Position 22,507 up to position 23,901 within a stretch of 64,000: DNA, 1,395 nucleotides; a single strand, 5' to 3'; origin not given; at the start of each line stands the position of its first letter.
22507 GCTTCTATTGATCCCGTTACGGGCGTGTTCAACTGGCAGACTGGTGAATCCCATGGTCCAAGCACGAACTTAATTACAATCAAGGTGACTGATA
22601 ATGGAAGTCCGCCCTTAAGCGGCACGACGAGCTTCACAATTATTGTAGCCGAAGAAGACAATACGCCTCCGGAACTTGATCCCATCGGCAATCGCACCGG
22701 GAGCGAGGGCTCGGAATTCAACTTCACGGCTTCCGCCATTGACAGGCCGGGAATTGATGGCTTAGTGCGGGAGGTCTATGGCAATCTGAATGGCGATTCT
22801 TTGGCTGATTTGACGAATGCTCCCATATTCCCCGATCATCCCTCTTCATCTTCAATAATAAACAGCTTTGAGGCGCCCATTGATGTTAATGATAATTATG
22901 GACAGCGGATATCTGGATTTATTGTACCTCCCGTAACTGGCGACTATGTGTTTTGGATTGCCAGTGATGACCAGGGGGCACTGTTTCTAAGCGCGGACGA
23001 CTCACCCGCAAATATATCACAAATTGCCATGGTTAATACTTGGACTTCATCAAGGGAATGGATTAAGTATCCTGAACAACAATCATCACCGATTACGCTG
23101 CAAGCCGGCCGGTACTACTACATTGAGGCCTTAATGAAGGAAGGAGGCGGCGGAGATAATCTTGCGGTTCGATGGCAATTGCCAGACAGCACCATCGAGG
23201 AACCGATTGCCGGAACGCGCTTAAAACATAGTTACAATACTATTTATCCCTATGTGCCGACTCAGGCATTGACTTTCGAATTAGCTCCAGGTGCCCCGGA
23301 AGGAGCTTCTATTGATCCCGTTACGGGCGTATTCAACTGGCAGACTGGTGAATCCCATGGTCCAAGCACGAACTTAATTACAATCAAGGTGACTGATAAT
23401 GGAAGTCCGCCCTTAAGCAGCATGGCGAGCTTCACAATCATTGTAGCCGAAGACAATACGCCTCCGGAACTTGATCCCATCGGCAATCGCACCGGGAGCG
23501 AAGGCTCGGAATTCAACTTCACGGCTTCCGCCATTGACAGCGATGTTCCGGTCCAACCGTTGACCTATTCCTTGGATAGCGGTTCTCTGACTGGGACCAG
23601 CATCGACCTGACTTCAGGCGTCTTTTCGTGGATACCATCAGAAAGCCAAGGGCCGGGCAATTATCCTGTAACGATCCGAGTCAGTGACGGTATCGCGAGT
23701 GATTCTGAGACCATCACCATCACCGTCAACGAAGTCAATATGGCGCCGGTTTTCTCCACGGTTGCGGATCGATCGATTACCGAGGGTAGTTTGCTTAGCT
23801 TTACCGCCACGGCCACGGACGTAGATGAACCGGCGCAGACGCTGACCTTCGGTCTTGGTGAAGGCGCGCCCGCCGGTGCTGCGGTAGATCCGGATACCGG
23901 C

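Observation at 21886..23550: PA14 domains nested inside cadherin-like domains, with the composite unit tandemly duplicated (2 x ~798 bp)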

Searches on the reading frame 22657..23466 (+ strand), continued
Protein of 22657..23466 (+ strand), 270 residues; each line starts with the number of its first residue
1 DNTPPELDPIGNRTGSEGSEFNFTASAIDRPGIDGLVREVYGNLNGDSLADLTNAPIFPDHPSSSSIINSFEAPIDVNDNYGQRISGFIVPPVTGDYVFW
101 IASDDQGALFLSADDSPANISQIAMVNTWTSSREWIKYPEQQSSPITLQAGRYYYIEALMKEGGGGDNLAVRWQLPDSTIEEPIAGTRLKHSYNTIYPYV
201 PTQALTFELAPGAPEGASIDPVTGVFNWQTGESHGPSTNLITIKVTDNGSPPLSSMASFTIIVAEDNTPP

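Call 75: fold_search(model_id=the predicted structure, library=pdb)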
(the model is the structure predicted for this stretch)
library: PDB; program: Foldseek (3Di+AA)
matches with E <= 10: 1806; with E <= 0.001: 65
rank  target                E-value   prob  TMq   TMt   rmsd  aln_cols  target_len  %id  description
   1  5a3l_A                4.7e-08  1.00  0.40  0.50   7.2       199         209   14  Structure of Cea1A in complex with N-Acetylglucosamine (released 2016-06-29)
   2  5a3l_C                1.2e-07  1.00  0.43  0.56   6.9       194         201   15  Structure of Cea1A in complex with N-Acetylglucosamine (released 2016-06-29)
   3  4d3w_A                3.6e-07  1.00  0.43  0.51  10.5       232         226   16  Crystal Structure of Epithelial Adhesin 1 A domain (Epa1A) from Candida glabrata in complex with the T-antigen (Galb1- (released 2015-07-01)
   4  4coy_A                4.2e-07  1.00  0.45  0.51  11.6       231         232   14  Crystal Structure of Epithelial Adhesin 6 A domain (Epa6A) from Candida glabrata in complex with Galb1-4GlcNAc (released 2015-02-18)
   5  5a3l_D                4.7e-07  1.00  0.42  0.55  10.8       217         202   13  Structure of Cea1A in complex with N-Acetylglucosamine (released 2016-06-29)
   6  4asl_A                5.2e-07  1.00  0.41  0.47  11.0       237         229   14  Structure of Epa1A in complex with the T-antigen (Gal-b1-3- GalNAc) (released 2012-10-17)
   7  4afa_A                5.8e-07  1.00  0.42  0.49  10.6       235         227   14  Crystal Structure of subtype-switched Epithelial Adhesin 1 to 2 A domain (Epa1to2A) from Candida glabrata in complex w (released 2012-10-17)
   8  4af9_A                6.1e-07  1.00  0.43  0.49  11.4       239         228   15  Crystal Structure of Epithelial Adhesin 1 A domain (Epa1A) from Candida glabrata in complex with Galb1-3Glc (released 2012-10-17)
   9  4a3x_A                6.1e-07  1.00  0.42  0.49  11.3       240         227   14  Structure of the N-terminal domain of the Epa1 adhesin (Epa1-Np) from the pathogenic yeast Candida glabrata, in comple (released 2012-02-22)
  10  4cp2_A                6.8e-07  1.00  0.44  0.53  11.7       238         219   17  Crystal Structure of Epithelial Adhesin 9 A domain (Epa9A) from Candida glabrata in complex with Galb1-4GlcNAc (released 2015-02-18)
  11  4cou_A                7.9e-07  1.00  0.42  0.48   9.8       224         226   17  Crystal Structure of Epithelial Adhesin 6 A domain (Epa6A) from Candida glabrata in complex with Lactose (released 2015-02-18)
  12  4afb                  7.9e-07  1.00  0.41  0.48  11.1       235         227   14  Crystal Structure of subtype-switched Epithelial Adhesin 1 to 3 A domain (Epa1to3A) from Candida glabrata in complex wit (released 2012-10-17)
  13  6y9j_A                9.3e-07  1.00  0.42  0.48  11.0       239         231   15  Crystal Structure of subtype-switched Epithelial Adhesin 1 to 9 A domain (Epa1-CBL2Epa9) from Candida glabrata in comp (released 2020-07-22)
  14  6qdi                  9.8e-07  1.00  0.41  0.38  12.1       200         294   18  anti-sigma factor domain-containing protein from Clostridium clariflavum (released 2019-06-12)
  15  4afc_A                9.8e-07  1.00  0.42  0.49  11.0       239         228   14  Crystal Structure of subtype-switched Epithelial Adhesin 1 to 6 A domain (Epa1to6A) from Candida glabrata in complex w (released 2012-10-17)
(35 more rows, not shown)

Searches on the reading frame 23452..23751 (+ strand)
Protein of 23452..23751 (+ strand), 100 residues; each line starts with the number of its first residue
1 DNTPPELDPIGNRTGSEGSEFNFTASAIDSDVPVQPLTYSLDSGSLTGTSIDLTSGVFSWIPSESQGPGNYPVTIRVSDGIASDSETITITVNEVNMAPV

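Call 9: search_protein_families(library=pfam, proteins=[window:23452-23751:+], max_evalue=1)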
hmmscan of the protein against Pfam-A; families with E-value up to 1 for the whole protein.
seq(100 aa): 8 families
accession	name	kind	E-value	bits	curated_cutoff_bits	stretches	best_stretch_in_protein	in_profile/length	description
PF05345.18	He_PIG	-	2.2e-09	38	24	1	5-93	2-96/96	Putative Ig domain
PF18911.6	PKD_4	-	1.9e-05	25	27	1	2-92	1-85/85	PKD domain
PF17963.7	Big_9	-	4.1e-05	24.8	23.6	1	13-91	11-89/89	Bacterial Ig domain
PF00801.26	PKD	-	4.1e-05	23.9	23.5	1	16-92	12-80/80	PKD domain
PF18957.6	RibLong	-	0.0012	20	27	1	14-92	12-92/93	Long Rib domain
PF19077.6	Big_13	-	0.039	14.9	27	1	22-92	30-100/102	Bacterial Ig-like domain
PF07523.18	Big_3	-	0.13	13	21.2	1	64-92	44-68/68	Bacterial Ig-like domain (group 3)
PF17803.7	Cadherin_4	-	0.44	11.5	25.1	0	87-100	2-15/71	Bacterial cadherin-like domain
